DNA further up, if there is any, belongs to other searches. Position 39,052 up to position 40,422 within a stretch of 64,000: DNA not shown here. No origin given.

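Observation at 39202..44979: Tungstate uptake module with its own OprO/P-type porin and a ModE-HTH/PBP-fusion regulator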

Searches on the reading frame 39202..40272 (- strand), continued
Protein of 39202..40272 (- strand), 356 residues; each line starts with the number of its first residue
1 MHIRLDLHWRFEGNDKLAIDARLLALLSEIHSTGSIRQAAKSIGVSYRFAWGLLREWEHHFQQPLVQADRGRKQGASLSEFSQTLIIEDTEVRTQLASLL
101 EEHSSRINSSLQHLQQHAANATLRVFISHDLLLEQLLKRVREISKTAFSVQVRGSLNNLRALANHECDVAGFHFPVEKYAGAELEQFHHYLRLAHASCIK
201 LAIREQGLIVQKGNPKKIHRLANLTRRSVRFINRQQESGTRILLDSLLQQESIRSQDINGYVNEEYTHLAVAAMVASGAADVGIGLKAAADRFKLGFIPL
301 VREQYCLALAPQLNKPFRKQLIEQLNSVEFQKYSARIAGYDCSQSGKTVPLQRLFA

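Call 34: search_protein_families(library=pfam, proteins=[L014:7257-7751:-, L014:5689-7260:-, L014:2830-5673:-, L009:6144-7787:-, L009:5209-5778:-, L009:3641-5212:-, L024:6118-7785:-, L024:4361-5749:-, L003:4880-5941:+, L003:6080-6484:+], max_evalue=0.00001)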
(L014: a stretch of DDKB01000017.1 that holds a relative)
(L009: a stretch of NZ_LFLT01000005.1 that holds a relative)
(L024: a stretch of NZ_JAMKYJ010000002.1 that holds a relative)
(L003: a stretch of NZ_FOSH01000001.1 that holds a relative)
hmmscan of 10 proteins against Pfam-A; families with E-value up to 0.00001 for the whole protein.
L014:7257-7751:- (164 aa): 1 family
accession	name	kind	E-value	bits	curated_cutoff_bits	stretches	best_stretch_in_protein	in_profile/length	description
PF01257.25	2Fe-2S_thioredx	-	7.6e-39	133.3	24.8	1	18-159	2-143/145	Thioredoxin-like [2Fe-2S] ferredoxin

L014:5689-7260:- (523 aa): 2 families
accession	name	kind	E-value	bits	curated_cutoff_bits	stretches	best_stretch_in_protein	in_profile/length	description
PF01512.22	Complex1_51K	-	3e-41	141.2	31.2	1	147-318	1-149/150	Nuo51 FMN-binding domain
PF10589.14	NADH_4Fe-4S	-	3.2e-26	91.5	23.5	1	429-513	1-82/85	NADH-ubiquinone oxidoreductase-F iron-sulfur binding region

L014:2830-5673:- (947 aa): 8 families
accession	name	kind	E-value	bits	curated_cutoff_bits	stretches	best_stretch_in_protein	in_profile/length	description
PF00384.28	Molybdopterin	-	6.7e-68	229.7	24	1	292-723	1-352/353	Molybdopterin oxidoreductase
PF01568.27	Molydop_binding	-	5.6e-30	104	26.8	1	807-912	1-110/110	Molydopterin dinucleotide binding domain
PF13510.11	Fer2_4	-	9.9e-26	90.1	22.8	1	17-93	2-81/82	2Fe-2S iron-sulfur cluster binding domain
PF04879.21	Molybdop_Fe4S4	-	1.3e-17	63.9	22.7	1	236-287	2-53/55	Molybdopterin oxidoreductase Fe4S4 domain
PF10588.14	NADH-G_4Fe-4S_3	-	1.2e-16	60.4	27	1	100-139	1-40/40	NADH-ubiquinone oxidoreductase-G iron-sulfur binding region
PF12838.12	Fer4_7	-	4.7e-08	33.8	27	1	164-221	1-51/52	4Fe-4S dicluster domain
PF22117.2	Fer4_Nqo3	-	5e-06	27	27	1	160-224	6-67/67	NADH-quinone oxidoreductase subunit 3, ferredoxin-like domain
PF00037.32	Fer4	-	7.8e-06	25.9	21.1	0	204-222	4-22/24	4Fe-4S binding domain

L009:6144-7787:- (547 aa): 1 family
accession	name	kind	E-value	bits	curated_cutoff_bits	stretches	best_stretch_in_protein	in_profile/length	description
PF07690.21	MFS_1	-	9.3e-30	104.1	33.4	2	30-428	5-347/347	Major Facilitator Superfamily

L009:5209-5778:- (189 aa): 1 family
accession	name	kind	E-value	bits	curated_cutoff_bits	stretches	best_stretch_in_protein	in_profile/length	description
PF01257.25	2Fe-2S_thioredx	-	1.4e-45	155.1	24.8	1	44-184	2-142/145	Thioredoxin-like [2Fe-2S] ferredoxin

L009:3641-5212:- (523 aa): 2 families
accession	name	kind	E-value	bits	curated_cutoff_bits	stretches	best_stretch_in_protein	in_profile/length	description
PF01512.22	Complex1_51K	-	6.1e-45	153.2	31.2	1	153-323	2-149/150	Nuo51 FMN-binding domain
PF10589.14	NADH_4Fe-4S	-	5.6e-28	97.1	23.5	1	435-515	2-82/85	NADH-ubiquinone oxidoreductase-F iron-sulfur binding region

L024:6118-7785:- (555 aa): 1 family
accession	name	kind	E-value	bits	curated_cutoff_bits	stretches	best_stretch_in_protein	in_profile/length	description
PF07690.21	MFS_1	-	6.4e-25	88.2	33.4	1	30-441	4-347/347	Major Facilitator Superfamily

L024:4361-5749:- (462 aa): 2 families
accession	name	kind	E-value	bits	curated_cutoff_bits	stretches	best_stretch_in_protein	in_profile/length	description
PF00749.27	tRNA-synt_1c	-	9.3e-109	363.6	23.4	1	3-309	2-314/314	tRNA synthetases class I (E and Q), catalytic domain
PF19269.4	Anticodon_2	-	1.4e-29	103.7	23.6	1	327-461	6-139/141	Anticodon binding domain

L003:4880-5941:+ (353 aa): 1 family
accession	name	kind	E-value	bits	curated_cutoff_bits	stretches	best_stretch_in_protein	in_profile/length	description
PF10095.14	DUF2333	-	1e-159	531.3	22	1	29-353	5-330/330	Uncharacterized protein conserved in bacteria (DUF2333)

L003:6080-6484:+ (134 aa): 1 family
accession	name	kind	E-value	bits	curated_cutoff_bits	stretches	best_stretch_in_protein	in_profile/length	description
PF13442.11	Cytochrome_CBB3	-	1.8e-11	44.6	27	1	45-117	5-68/68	Cytochrome C oxidase, cbb3-type, subunit III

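Call 38: search_dna_similar(query=window:39202-40272:-, collection=plasmids, mode=protein, max_rows=30)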
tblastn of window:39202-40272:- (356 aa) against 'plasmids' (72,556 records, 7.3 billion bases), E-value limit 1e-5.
Records with a match: 52; places in all: 62; records where one place covers at least 80% of the query: 6.
Best place of each record, by identity: <60% 52.
By first word of the organism name: Clostridium 9; Bacillus 9; Deinococcus 7; Sinorhizobium 5; Methylobacterium 3; Nostoc 3; Cetobacterium 2; Halomonas 1; Aquabacterium 1; Ralstonia 1; and 11 more.
By predicted mobility (MOB-suite, as given by PLSDB): non-mobilizable 39; conjugative 9; mobilizable 4.
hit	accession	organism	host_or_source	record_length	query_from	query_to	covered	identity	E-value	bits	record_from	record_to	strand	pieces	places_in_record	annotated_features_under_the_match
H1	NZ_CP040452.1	Halomonas sp. PA16-9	-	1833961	3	349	97%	37.4%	6e-52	192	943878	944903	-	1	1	none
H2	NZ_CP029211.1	Aquabacterium olei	cell culture,soil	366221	1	355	100%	33.1%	2e-32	135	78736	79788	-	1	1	substrate-binding domain-containing protein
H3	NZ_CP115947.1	Ralstonia solanacearum MolK2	Musa sp.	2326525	1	340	96%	33.2%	6e-43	166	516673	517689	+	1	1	record has no annotation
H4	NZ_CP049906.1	Diaphorobacter sp. HDW4B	single bacterial strain,Hydrophilus ...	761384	19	351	94%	33.9%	1e-34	142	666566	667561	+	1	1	substrate-binding domain-containing protein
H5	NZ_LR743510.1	Methylobacterium bullatum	-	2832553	21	309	81%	37.7%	2e-33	139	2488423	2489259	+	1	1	none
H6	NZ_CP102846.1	Microvirga terrae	soil,soil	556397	6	314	87%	35.2%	5e-32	134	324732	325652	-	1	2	substrate-binding domain-containing protein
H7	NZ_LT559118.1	Nonomuraea gerenzanensis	-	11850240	122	346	63%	37.4%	1e-23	109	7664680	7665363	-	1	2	none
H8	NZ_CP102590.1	Niallia taxi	-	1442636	109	349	68%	33.2%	9e-23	107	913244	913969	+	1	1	none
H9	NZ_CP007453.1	Peptoclostridium acidaminophilum DSM 3953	black mud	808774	118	349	65%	32.9%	2e-17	91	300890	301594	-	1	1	helix-turn-helix transcriptional regulator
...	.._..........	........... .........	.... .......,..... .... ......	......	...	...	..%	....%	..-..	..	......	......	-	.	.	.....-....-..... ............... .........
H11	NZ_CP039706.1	Clostridium butyricum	Homo sapiens,isolation from The first ...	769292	125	349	63%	32.6%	6e-14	81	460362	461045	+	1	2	helix-turn-helix transcriptional regulator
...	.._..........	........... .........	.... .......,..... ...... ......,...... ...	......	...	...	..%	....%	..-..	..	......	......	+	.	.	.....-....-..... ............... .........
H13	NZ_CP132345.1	Clostridium butyricum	Homo sapiens,Faeces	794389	125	349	63%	32.6%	6e-14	81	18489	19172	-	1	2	helix-turn-helix transcriptional regulator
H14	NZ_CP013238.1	Clostridium butyricum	Microbial isolate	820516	125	349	63%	32.6%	6e-14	81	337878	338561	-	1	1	helix-turn-helix transcriptional regulator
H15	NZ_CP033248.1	Clostridium butyricum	environment swab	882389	125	349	63%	32.6%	6e-14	81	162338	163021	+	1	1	helix-turn-helix transcriptional regulator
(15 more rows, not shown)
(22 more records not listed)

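Call 39: get_annotated_region(hit=H2, flank=7000)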
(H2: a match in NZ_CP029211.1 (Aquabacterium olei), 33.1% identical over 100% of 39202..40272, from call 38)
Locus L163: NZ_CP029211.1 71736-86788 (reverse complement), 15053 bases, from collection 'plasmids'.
description: Aquabacterium olei strain NBRC 110486 plasmid pTB101, complete sequence
organism: Aquabacterium olei (NCBI taxid 1296669)
taxonomy: Bacteria; Pseudomonadota; Betaproteobacteria; Burkholderiales; ; Aquabacterium; Aquabacterium olei
host: -; source: cell culture,soil; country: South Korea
typing (MOB-suite, as given by PLSDB): non-mobilizable; replicon rep_cluster_2389
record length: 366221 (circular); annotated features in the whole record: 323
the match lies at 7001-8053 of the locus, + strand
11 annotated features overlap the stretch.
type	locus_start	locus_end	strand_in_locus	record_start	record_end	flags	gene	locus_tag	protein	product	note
CDS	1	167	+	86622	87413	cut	-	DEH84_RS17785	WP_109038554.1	EcsC family protein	-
CDS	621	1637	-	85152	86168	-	-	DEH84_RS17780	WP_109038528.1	IS110 family transposase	-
CDS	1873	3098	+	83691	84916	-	-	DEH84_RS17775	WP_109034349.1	IS3 family transposase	-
CDS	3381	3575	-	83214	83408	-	-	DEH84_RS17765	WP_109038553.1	type II toxin-antitoxin system VapB family antitoxin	-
CDS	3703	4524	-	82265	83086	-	fdhD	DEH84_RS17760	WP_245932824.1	formate dehydrogenase accessory sulfurtransferase FdhD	GO:0009061 - anaerobic respiration [Evidence IEA]; GO:0015942 - formate metabolic process [Evidence IEA]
CDS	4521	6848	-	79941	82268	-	-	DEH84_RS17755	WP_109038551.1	FdhF/YdeP family oxidoreductase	-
CDS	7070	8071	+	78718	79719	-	-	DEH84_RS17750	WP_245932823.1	substrate-binding domain-containing protein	-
CDS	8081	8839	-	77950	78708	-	-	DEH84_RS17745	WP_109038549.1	hypothetical protein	-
CDS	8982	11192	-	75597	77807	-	katG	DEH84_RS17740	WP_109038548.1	catalase/peroxidase HPI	GO:0006979 - response to oxidative stress [Evidence IEA]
CDS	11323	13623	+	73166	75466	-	bcsA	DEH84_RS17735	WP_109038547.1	UDP-forming cellulose synthase catalytic subunit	GO:0030244 - cellulose biosynthetic process [Evidence IEA]; GO:0006011 - UDP-glucose metabolic process [Evidence IEA]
CDS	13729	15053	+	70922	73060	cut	-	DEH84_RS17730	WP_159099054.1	cellulose biosynthesis cyclic di-GMP-binding regulatory protein BcsB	GO:0006011 - UDP-glucose metabolic process [Evidence IEA]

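Call 40: get_annotated_region(hit=H4, flank=7000)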
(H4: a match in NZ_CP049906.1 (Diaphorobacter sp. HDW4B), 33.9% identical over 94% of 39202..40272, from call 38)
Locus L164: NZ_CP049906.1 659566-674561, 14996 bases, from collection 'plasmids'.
description: Diaphorobacter sp. HDW4B plasmid unnamed1, complete sequence
organism: Diaphorobacter sp. HDW4B (NCBI taxid 2714925)
taxonomy: Bacteria; Pseudomonadota; Betaproteobacteria; Burkholderiales; Comamonadaceae; Diaphorobacter; Diaphorobacter sp. HDW4B
host: -; source: single bacterial strain,Hydrophilus acuminatus; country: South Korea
typing (MOB-suite, as given by PLSDB): non-mobilizable
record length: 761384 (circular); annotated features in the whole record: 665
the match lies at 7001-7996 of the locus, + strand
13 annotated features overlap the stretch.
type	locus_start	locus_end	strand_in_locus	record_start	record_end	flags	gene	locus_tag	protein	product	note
CDS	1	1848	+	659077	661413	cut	-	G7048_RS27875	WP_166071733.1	ATP-binding protein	-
CDS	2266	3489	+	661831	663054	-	-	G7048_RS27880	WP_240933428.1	gephyrin-like molybdotransferase Glp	-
CDS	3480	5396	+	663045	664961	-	-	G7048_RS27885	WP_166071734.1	molybdopterin biosynthesis protein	GO:0032324 - molybdopterin cofactor biosynthetic process [Evidence IEA]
CDS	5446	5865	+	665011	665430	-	-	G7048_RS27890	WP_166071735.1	hypothetical protein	-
CDS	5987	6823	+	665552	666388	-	-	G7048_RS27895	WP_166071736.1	substrate-binding domain-containing protein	-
CDS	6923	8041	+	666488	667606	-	-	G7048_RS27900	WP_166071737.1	substrate-binding domain-containing protein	-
CDS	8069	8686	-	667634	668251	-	mobA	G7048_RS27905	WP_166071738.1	molybdenum cofactor guanylyltransferase MobA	GO:0006777 - Mo-molybdopterin cofactor biosynthetic process [Evidence IEA]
CDS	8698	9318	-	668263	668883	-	-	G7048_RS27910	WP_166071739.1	molecular chaperone TorD family protein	-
CDS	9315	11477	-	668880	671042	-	-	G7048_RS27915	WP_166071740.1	4Fe-4S binding protein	-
CDS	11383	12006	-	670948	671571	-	-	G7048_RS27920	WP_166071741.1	DUF3306 domain-containing protein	-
CDS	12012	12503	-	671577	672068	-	-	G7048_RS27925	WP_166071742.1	DUF3305 domain-containing protein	-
CDS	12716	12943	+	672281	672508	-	-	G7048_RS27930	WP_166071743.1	formate dehydrogenase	-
CDS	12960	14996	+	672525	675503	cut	-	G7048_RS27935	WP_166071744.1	formate dehydrogenase subunit alpha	-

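Call 41: get_annotated_region(hit=H9, flank=6000)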
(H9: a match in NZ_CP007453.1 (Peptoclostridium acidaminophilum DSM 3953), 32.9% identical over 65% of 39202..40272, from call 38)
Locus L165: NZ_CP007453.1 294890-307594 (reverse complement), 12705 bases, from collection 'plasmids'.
description: Peptoclostridium acidaminophilum DSM 3953 strain al-2 plasmid EAL2_808p, complete sequence
organism: Peptoclostridium acidaminophilum DSM 3953 (NCBI taxid 1286171)
taxonomy: Bacteria; Bacillota; Clostridia; Peptostreptococcales; Peptoclostridiaceae; Peptoclostridium; Peptoclostridium acidaminophilum; Peptoclostridium acidaminophilum DSM 3953
host: -; source: black mud; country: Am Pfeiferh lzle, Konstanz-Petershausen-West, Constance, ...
typing (MOB-suite, as given by PLSDB): non-mobilizable
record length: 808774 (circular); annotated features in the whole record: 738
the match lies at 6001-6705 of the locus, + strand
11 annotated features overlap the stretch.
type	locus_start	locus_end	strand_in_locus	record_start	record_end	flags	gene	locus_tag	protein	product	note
CDS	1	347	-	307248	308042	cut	asrB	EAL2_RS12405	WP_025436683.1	anaerobic sulfite reductase subunit AsrB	GO:0006790 - sulfur compound metabolic process [Evidence IEA]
CDS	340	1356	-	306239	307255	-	asrA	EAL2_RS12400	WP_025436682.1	anaerobic sulfite reductase subunit AsrA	GO:0006790 - sulfur compound metabolic process [Evidence IEA]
CDS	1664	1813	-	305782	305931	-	-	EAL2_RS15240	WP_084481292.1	FeoB-associated Cys-rich membrane protein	-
CDS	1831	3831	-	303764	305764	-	-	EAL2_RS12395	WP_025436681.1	ferrous iron transporter B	GO:0006826 - iron ion transport [Evidence IEA]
CDS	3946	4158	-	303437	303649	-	-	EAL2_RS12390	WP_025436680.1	FeoA family protein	GO:0006811 - monoatomic ion transport [Evidence IEA]; GO:0055072 - obsolete iron ion homeostasis [Evidence IEA]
CDS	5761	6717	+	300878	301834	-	-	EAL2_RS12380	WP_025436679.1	helix-turn-helix transcriptional regulator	-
CDS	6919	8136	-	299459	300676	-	-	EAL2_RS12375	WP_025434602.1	IS256 family transposase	-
CDS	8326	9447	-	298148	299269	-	tnpB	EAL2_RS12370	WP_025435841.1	IS200/IS605 family element RNA-guided endonuclease TnpB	-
CDS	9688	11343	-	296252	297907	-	-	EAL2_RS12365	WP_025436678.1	MBL fold metallo-hydrolase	-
CDS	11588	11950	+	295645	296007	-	-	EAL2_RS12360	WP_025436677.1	NifB/NifX family molybdenum-iron cluster-binding protein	-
CDS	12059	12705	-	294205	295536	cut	-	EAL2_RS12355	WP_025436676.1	glycosyl hydrolase family 18 protein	GO:0005975 - carbohydrate metabolic process [Evidence IEA]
